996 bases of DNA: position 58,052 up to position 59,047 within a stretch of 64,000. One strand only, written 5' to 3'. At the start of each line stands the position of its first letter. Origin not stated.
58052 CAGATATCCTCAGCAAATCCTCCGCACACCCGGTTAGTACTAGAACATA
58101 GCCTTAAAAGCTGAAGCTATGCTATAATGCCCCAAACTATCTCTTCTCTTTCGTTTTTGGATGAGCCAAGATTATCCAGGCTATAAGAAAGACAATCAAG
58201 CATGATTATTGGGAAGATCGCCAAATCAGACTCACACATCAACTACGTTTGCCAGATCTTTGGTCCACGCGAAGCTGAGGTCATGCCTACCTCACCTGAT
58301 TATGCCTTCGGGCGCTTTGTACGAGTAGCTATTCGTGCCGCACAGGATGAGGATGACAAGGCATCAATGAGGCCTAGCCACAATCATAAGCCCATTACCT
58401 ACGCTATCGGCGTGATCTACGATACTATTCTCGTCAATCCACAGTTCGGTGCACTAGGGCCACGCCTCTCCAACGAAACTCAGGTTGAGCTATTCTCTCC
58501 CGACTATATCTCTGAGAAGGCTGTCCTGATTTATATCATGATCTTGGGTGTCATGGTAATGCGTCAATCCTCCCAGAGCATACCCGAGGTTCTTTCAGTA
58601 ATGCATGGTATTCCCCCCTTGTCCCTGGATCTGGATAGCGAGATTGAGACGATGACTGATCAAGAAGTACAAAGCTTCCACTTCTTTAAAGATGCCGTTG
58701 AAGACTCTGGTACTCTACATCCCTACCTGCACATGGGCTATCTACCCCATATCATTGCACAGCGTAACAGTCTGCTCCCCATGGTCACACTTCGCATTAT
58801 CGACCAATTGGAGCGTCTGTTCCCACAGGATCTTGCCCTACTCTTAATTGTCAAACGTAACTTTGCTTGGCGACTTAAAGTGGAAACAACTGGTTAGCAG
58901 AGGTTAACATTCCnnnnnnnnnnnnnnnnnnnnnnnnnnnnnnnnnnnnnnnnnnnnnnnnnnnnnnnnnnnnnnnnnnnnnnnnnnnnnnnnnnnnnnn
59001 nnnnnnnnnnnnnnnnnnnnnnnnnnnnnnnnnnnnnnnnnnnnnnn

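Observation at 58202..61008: Three-gene cassette (unknown 231-aa protein, HerA/FtsK-like ATPase, translationally coupled 4-TM protein) next to the IscB element and an Uma2 nuclease: candidate defence or DNA-translocation module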

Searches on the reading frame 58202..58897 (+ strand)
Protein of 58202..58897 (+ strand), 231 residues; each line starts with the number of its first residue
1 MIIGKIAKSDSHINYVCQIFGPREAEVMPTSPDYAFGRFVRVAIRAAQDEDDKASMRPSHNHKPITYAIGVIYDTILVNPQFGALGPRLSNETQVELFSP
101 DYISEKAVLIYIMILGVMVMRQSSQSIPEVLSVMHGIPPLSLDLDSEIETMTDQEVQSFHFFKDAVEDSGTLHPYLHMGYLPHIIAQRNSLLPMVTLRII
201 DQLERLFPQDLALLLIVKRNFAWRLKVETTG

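Call 3: search_protein_families(library=pfam, proteins=[window:58202-58897:+], max_evalue=1)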
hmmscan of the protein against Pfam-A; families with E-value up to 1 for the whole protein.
window:58202-58897:+ (231 aa): 0 families
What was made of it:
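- On DUF8166 (PF26500): The local Pfam copy lacks this model and gave no hit (call 3).
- Closest known: FtsK/SpoIIIE septal DNA pumps, and Thermus TdtA. Different: The membrane part is a separate 121-aa polypeptide with no similarity to FtsK_4TM (call 3).
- There are no FtsK/SpoIIIE or FtsK_4TM family hits (call 3).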

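Call 4: search_protein_families(library=padloc, proteins=[window:58202-58897:+], max_evalue=1)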
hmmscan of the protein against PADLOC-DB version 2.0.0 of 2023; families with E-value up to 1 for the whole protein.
window:58202-58897:+ (231 aa): 0 families
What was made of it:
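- On Sir2-HerA / DUF4297-HerA defence: Neither partner hits any Pfam or PADLOC model (calls 3, 4).
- Closest known: Sir2-HerA. Different: There are no Sir2 or DUF4297 hits (calls 3, 4).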

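Call 5: search_protein_families(library=ncbifam, proteins=[window:58202-58897:+], max_evalue=1)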
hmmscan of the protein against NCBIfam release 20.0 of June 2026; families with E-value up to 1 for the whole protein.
window:58202-58897:+ (231 aa): 0 families
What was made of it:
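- On FtsK/SpoIIIE: The TM protein matches no family (calls 3, 5).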

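Call 6: search_solved_structures(query=window:58202-58897:+, max_evalue=10)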
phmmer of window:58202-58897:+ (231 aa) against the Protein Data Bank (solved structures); distinct sequences matched with E-value up to 10: 2.
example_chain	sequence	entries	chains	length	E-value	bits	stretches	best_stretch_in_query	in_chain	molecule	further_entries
5lbs_L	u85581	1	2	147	0.3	14.1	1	31-56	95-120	BROADLY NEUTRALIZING HUMAN ANTIBODY EDE1 C8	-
6k0z_A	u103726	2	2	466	0.37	13.8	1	90-169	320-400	Aldehyde dehydrogenase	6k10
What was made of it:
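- Tried and rejected: A PDB sequence search of the 231-aa protein gave only noise (call 6).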

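Call 8: find_homologous_proteins(query=window:58202-58897:+, max_evalue=0.001)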
Query window:58202-58897:+ (231 aa): 1149 proteins with E <= 0.001 among 1593 candidates; the best 120 are listed.
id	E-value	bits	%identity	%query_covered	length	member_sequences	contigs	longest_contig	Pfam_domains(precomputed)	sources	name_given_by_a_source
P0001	1.2e-144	498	98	100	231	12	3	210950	PF26500.1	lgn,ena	-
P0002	1.1e-123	429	84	100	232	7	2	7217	PF26500.1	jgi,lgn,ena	-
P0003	1.4e-119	416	83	100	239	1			PF26500.1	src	-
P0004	1.9e-119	415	83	100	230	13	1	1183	PF26500.1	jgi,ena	-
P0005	2.2e-118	412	82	100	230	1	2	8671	PF26500.1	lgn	-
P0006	2.8e-118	412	81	100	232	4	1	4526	PF26500.1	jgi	jgi:hypothetical protein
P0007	4.5e-118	411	81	100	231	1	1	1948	PF26500.1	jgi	jgi:hypothetical protein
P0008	4.5e-118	411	81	100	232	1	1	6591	PF26500.1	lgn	-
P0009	8.5e-118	410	81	100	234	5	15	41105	PF26500.1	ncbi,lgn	-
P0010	1.4e-117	409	80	100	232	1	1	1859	PF26500.1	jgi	jgi:hypothetical protein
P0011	1.8e-116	406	80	100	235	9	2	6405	PF26500.1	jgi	jgi:hypothetical protein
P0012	8.7e-115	400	80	100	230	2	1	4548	PF26500.1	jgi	jgi:hypothetical protein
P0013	1.4e-114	399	80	100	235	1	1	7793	PF26500.1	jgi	jgi:hypothetical protein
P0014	6.7e-113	394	79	100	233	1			PF26500.1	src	-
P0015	5.1e-112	391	79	100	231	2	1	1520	PF26500.1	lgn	-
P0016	2.5e-111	389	79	100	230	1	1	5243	PF26500.1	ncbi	-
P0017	3.2e-111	388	79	100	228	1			PF26500.1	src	-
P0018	1.2e-110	387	77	100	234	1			PF26500.1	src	-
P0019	8.7e-110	384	77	100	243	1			PF26500.1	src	-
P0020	5.7e-109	381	76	100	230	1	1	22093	PF26500.1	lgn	-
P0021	2.2e-108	379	75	100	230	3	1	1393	PF26500.1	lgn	-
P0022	2.7e-108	379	74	100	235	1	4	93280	PF26500.1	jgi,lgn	jgi:hypothetical protein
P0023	2.6e-107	376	74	100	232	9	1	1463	PF26500.1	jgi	jgi:hypothetical protein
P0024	3.4e-107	375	74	100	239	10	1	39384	PF26500.1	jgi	jgi:hypothetical protein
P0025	3.6e-107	375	74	100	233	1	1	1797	PF26500.1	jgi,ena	-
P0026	8.3e-107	374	74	100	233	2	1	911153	PF26500.1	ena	-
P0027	8.6e-107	374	74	100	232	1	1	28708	PF26500.1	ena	-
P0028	1.0e-106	374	73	100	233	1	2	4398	PF26500.1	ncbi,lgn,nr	ncbi:MAG: hypothetical protein J2P37_21995 [Ktedonobacteraceae bacterium]|nr:hypothetical protein [K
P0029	1.1e-106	374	74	100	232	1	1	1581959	PF26500.1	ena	-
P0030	1.2e-106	374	74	100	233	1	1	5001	PF26500.1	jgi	jgi:hypothetical protein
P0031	1.8e-106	373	74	100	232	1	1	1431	PF26500.1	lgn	-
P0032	1.9e-106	373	74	100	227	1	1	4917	PF26500.1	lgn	-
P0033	2.8e-106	372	74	100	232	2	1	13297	PF26500.1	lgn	-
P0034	3.5e-106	372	74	100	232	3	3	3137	PF26500.1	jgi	jgi:hypothetical protein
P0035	3.6e-106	372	74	100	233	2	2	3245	PF26500.1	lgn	-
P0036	4.3e-106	372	72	100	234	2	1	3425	PF26500.1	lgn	-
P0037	4.7e-106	372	73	100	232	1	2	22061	PF26500.1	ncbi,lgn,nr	ncbi:MAG: hypothetical protein H0V70_25470 [Ktedonobacteraceae bacterium]|nr:hypothetical protein [K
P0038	1.4e-105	370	73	100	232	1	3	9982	PF26500.1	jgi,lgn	jgi:hypothetical protein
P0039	1.8e-105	370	73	100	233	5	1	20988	PF26500.1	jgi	-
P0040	2.0e-105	370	73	100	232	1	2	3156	PF26500.1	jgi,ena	jgi:hypothetical protein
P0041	2.0e-105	369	73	100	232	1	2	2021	PF26500.1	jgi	jgi:hypothetical protein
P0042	2.1e-105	369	72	100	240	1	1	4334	PF26500.1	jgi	jgi:hypothetical protein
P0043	2.5e-105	369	71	100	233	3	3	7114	PF26500.1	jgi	jgi:hypothetical protein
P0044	2.5e-105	369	75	100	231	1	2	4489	PF26500.1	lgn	-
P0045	2.5e-105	369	73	100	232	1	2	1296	PF26500.1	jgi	jgi:hypothetical protein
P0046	2.6e-105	369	72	100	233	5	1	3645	PF26500.1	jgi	jgi:hypothetical protein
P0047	2.9e-105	369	73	100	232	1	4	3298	PF26500.1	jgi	jgi:hypothetical protein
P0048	2.9e-105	369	73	100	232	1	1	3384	PF26500.1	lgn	-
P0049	3.2e-105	369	74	100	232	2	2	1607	PF26500.1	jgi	jgi:hypothetical protein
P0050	3.2e-105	369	73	100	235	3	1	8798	PF26500.1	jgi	jgi:hypothetical protein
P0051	3.8e-105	369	73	100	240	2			PF26500.1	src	-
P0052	3.8e-105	369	73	100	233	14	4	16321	PF26500.1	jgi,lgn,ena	jgi:hypothetical protein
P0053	4.6e-105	368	73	100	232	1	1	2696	PF26500.1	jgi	-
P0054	5.0e-105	368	73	100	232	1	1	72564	PF26500.1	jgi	jgi:hypothetical protein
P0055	5.1e-105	368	73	100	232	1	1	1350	PF26500.1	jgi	jgi:hypothetical protein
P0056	5.2e-105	368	73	100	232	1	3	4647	PF26500.1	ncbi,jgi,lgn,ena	ncbi:MAG TPA: hypothetical protein VII61_19085 [Ktedonobacteraceae bacterium]|jgi:hypothetical prote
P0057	5.4e-105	368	74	100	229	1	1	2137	PF26500.1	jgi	jgi:hypothetical protein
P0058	5.6e-105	368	73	100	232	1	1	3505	PF26500.1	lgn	-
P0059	6.4e-105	368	73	100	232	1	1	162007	PF26500.1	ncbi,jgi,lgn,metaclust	metaclust:\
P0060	6.5e-105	368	73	100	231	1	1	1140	PF26500.1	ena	-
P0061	8.7e-105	367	73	100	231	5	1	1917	PF26500.1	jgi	jgi:hypothetical protein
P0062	9.1e-105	367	73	100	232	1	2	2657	PF26500.1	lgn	-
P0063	9.1e-105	367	73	100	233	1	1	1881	PF26500.1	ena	-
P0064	9.2e-105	367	73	100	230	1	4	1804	PF26500.1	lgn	-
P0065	9.6e-105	367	73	100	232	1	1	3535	PF26500.1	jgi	jgi:hypothetical protein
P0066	9.9e-105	367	73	100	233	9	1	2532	PF26500.1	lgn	-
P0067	9.9e-105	367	72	100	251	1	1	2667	PF26500.1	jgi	jgi:hypothetical protein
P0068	9.9e-105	367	73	100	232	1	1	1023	PF26500.1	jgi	jgi:hypothetical protein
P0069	1.0e-104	367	73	100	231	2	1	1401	PF26500.1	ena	-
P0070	1.1e-104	367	74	100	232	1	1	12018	PF26500.1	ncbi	-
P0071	1.2e-104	367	73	100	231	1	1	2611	PF26500.1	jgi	jgi:hypothetical protein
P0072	1.3e-104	367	73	100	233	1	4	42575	PF26500.1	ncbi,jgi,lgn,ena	-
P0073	1.7e-104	366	73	100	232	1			PF26500.1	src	-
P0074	1.8e-104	366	73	100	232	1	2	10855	PF26500.1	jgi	jgi:hypothetical protein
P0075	1.9e-104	366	73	100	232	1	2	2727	PF26500.1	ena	-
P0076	1.9e-104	366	73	100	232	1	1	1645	PF26500.1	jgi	jgi:hypothetical protein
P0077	2.0e-104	366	72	100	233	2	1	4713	PF26500.1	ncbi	-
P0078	2.1e-104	366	72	100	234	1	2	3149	PF26500.1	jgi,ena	jgi:hypothetical protein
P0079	2.1e-104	366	73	100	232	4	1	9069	PF26500.1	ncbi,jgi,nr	ncbi:MAG TPA: hypothetical protein VFB12_28275 [Ktedonobacteraceae bacterium]|nr:hypothetical protei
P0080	2.1e-104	366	72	100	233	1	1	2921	PF26500.1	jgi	jgi:hypothetical protein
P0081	2.2e-104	366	72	100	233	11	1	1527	PF26500.1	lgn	-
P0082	2.6e-104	366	73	100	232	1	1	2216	PF26500.1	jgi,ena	-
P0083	2.9e-104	366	73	100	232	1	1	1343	PF26500.1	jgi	jgi:hypothetical protein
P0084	3.2e-104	366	73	100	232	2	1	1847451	PF26500.1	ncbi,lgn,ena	-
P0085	3.4e-104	365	73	100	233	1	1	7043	PF26500.1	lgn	-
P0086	3.4e-104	365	73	100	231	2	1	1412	PF26500.1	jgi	jgi:hypothetical protein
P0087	3.9e-104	365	72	100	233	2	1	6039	PF26500.1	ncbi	-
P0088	4.1e-104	365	72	100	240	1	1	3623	PF26500.1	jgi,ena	-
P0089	4.3e-104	365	73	100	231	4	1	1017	PF26500.1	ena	-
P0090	4.4e-104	365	73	100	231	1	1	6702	PF26500.1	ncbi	-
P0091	4.6e-104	365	74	100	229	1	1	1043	PF26500.1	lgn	-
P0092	5.1e-104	365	71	100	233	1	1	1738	PF26500.1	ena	-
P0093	5.3e-104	365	72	100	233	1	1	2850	PF26500.1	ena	-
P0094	5.4e-104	365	72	100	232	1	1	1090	PF26500.1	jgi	jgi:hypothetical protein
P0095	5.9e-104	365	72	100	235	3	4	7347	PF26500.1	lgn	-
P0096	6.3e-104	365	73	100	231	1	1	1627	PF26500.1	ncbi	-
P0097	7.8e-104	364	71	100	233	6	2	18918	PF26500.1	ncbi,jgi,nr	ncbi:MAG TPA: hypothetical protein VL485_30270 [Ktedonobacteraceae bacterium]|jgi:hypothetical prote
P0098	8.3e-104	364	72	100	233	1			PF26500.1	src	-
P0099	9.0e-104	364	73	100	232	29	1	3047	PF26500.1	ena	-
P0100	9.4e-104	364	72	100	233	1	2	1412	PF26500.1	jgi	jgi:hypothetical protein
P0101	1.1e-103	364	72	100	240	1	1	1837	PF26500.1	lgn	-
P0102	1.2e-103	364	73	100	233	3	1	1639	PF26500.1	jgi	jgi:hypothetical protein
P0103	1.2e-103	364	72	100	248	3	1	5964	PF26500.1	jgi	-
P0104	1.2e-103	364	73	100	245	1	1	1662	PF26500.1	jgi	jgi:hypothetical protein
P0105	1.4e-103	363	72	100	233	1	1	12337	PF26500.1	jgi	jgi:hypothetical protein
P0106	1.6e-103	363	71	100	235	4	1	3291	PF26500.1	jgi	jgi:hypothetical protein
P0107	1.7e-103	363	72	100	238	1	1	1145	PF26500.1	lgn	-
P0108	1.7e-103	363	73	100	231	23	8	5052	PF26500.1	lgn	-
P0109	1.7e-103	363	72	100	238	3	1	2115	PF26500.1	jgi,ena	-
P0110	2.2e-103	363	72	100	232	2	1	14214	PF26500.1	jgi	jgi:hypothetical protein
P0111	2.4e-103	363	73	100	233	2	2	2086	PF26500.1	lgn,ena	-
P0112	2.5e-103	363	72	100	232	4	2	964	PF26500.1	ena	-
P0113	2.7e-103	363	73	100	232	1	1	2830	PF26500.1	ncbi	-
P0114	3.1e-103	362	73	100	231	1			PF26500.1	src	-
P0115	3.3e-103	362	72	100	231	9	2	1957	PF26500.1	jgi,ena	-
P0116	3.6e-103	362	73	100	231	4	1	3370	PF26500.1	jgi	jgi:hypothetical protein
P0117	3.6e-103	362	72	100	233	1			PF26500.1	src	-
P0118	3.7e-103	362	72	100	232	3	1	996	PF26500.1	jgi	jgi:hypothetical protein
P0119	3.7e-103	362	72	100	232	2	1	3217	PF26500.1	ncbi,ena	-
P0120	3.8e-103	362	73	100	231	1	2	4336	PF26500.1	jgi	jgi:hypothetical protein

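Call 10: find_encoding_contigs(protein=P0001, flank=10000, max_places=3)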
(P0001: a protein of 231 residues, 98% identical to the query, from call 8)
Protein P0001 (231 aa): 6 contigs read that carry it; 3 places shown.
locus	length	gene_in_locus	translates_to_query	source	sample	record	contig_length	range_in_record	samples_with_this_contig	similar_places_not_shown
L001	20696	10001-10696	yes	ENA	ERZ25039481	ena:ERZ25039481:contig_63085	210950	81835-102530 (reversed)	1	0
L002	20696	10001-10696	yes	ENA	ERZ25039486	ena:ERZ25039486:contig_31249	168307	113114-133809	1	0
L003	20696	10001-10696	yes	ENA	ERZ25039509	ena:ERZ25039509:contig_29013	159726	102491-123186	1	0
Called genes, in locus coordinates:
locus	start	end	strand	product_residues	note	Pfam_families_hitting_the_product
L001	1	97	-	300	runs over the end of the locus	PF02401:LYTB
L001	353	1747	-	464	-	PF14239:RRXRR, PF01844:HNH, PF14279:HNH_5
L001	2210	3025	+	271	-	PF01209:Ubie_methyltran, PF13489:Methyltransf_23, PF05175:MTS (weak), PF08241:Methyltransf_11, PF08242:Methyltransf_12, PF13649:Methyltransf_25, PF13847:Methyltransf_31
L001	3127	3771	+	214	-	PF02082:Rrf2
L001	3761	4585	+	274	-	PF02463:SMC_N (faint), PF00005:ABC_tran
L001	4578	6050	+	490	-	PF19295:SufBD_N, PF01458:SUFBD_core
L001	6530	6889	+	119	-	-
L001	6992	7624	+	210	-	PF00266:Aminotran_5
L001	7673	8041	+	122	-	PF00266:Aminotran_5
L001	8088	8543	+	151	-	PF00266:Aminotran_5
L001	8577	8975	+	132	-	PF01592:NifU_N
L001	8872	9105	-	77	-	-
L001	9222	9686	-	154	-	PF23831:DUF7201 (weak)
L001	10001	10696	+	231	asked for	PF26500:DUF8166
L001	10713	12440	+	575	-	PF01935:DUF87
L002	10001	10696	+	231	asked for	PF26500:DUF8166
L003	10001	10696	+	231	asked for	PF26500:DUF8166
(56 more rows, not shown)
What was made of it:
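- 58202..58897 (+): DUF8166 (PF26500) protein, 231 aa, acidic (pI 5.6). It is a free-standing HAS-barrel-like beta-barrel followed by C-terminal helices, and is the predicted structural partner of HerA. A 98%-identical protein carries precomputed PF26500:DUF8166 (calls 8, 10).
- On DUF8166 (PF26500): The precomputed PF26500 hit is on the 98%-identical P0001 and on all 120 listed homologues (calls 8, 10).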

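Call 12: find_encoding_contigs(protein=P0084, flank=10000, max_places=2)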
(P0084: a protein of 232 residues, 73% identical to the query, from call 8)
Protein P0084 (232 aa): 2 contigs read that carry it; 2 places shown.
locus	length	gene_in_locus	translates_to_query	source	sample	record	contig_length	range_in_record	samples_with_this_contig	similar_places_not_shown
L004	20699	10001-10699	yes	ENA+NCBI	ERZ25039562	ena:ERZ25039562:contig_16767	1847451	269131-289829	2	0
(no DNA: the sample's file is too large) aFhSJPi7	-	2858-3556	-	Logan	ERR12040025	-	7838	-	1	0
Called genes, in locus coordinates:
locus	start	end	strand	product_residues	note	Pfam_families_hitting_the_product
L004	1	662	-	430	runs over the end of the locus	PF13439:Glyco_transf_4, PF13579:Glyco_trans_4_4, PF20706:GT4-conflict (faint), PF00534:Glycos_transf_1, PF13692:Glyco_trans_1_4, PF13524:Glyco_trans_1_2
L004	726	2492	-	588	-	PF14716:HHH_8, PF14520:HHH_5, PF14791:DNA_pol_B_thumb, PF02811:PHP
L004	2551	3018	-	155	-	-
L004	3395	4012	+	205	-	PF02417:Chromate_transp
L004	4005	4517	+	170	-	PF02417:Chromate_transp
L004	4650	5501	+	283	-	PF02839:CBM_5_12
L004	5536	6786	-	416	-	PF01075:Glyco_transf_9 (weak)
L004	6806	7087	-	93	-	-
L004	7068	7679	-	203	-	PF00081:Sod_Fe_N, PF02777:Sod_Fe_C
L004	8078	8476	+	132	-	PF00072:Response_reg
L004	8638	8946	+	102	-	PF04513:Baculo_PEP_C (weak)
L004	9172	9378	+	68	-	PF07927:HicA_toxin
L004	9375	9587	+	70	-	PF15919:HicB_lk_antitox, PF15970:HicB-like_2 (weak), PF21748:UPF0150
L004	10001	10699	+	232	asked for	PF26500:DUF8166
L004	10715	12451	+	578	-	PF01935:DUF87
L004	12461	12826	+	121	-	-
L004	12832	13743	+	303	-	PF01075:Glyco_transf_9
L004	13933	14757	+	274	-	-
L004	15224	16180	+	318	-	PF00493:MCM (weak), PF05496:RuvB_N (weak), PF20030:bpMoxR, PF01078:Mg_chelatase (faint), PF00004:AAA (weak), PF07726:AAA_3, PF07728:AAA_5, PF17863:AAA_lid_2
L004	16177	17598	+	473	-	PF01882:DUF58 (weak)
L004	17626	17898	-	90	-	PF12728:HTH_17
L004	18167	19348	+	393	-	PF00285:Citrate_synt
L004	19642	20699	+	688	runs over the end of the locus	PF04879:Molybdop_Fe4S4, PF00384:Molybdopterin, PF01568:Molydop_binding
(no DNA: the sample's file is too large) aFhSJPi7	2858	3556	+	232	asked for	PF26500:DUF8166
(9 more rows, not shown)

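Call 13: find_encoding_contigs(protein=P0029, flank=10000, max_places=2)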
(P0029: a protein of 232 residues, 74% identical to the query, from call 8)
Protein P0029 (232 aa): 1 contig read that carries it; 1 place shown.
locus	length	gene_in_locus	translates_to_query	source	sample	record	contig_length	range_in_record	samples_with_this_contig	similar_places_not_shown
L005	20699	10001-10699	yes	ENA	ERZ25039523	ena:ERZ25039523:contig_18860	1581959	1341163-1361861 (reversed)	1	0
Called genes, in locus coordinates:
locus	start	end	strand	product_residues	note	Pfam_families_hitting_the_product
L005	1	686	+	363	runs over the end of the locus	PF00356:LacI, PF00532:Peripla_BP_1, PF13407:Peripla_BP_4, PF13377:Peripla_BP_3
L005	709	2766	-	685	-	PF02449:Glyco_hydro_42, PF08532:Glyco_hydro_42M, PF08533:Glyco_hydro_42C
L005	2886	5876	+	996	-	PF13191:AAA_16, PF00515:TPR_1, PF07719:TPR_2 (weak), PF13181:TPR_8 (weak), PF13414:TPR_11 (weak), PF13432:TPR_16 (weak), PF00515:TPR_1, PF13414:TPR_11, +17 more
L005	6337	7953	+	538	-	-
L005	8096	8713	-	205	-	PF00081:Sod_Fe_N, PF02777:Sod_Fe_C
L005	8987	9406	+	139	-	PF00072:Response_reg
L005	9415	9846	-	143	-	PF01022:HTH_5 (faint), PF12840:HTH_20 (faint)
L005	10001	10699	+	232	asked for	PF26500:DUF8166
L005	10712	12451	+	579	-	PF01935:DUF87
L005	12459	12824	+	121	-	-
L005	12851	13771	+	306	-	PF01075:Glyco_transf_9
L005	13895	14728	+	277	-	-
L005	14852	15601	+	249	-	PF01261:AP_endonuc_2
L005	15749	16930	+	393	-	PF16491:Peptidase_M48_N, PF05569:Peptidase_M56 (weak), PF01435:Peptidase_M48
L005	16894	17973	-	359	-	PF00296:Bac_luciferase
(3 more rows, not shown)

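Call 14: search_protein_representatives(protein=window:58202-58897:+)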
Query: 231 residues. Proteins with E-value up to 0.001 (for the whole library): 221; up to 1e-10: 131; up to 1e-30: 27. The best 150 are listed.
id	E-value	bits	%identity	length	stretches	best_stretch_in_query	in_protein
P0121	2.7e-74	266.1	77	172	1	66-231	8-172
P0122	2.5e-66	240.0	55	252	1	3-231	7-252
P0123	3.0e-65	236.5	54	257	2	52-231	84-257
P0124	2.4e-59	217.2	56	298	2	66-231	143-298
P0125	5.5e-56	206.2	66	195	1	1-146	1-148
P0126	9.7e-54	198.8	46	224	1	2-231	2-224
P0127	4.1e-48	180.4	46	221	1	1-228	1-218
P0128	2.2e-47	178.1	46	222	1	1-230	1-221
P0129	1.1e-46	175.8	48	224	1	1-228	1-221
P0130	7.5e-45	169.8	73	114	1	28-141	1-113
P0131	1.9e-44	168.5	61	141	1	1-149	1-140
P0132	3.2e-44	167.7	84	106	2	174-231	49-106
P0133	1.8e-42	162.0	74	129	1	119-231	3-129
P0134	2.0e-40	155.3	44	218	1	1-228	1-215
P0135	6.8e-39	150.3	40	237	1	1-226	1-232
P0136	1.1e-38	149.6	45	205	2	68-228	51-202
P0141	2.1e-33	132.4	41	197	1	1-229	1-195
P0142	2.6e-33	132.1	43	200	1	3-229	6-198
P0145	4.3e-32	128.1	40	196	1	1-228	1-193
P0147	9.9e-32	126.9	42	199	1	2-228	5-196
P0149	1.3e-29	119.9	39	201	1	1-229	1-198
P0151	1.8e-28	116.2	53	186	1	2-131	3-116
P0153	2.9e-27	112.3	41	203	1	3-229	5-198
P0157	7.5e-26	107.7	39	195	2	68-228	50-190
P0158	1.0e-25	107.2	39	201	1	2-226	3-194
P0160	2.1e-25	106.2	40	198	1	3-230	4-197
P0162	6.6e-24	101.3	46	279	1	2-161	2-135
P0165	1.1e-23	100.6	38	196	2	68-228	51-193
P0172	9.1e-23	97.6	46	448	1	1-114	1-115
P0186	2.0e-20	90.0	32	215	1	1-226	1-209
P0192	2.3e-19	86.4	34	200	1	3-228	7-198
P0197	1.6e-18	83.7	37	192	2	68-225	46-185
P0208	7.4e-16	75.0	32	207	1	3-227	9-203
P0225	1.1e-13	67.9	31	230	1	3-224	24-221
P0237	4.4e-12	62.7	35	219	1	2-165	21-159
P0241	7.6e-12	61.9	32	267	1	2-224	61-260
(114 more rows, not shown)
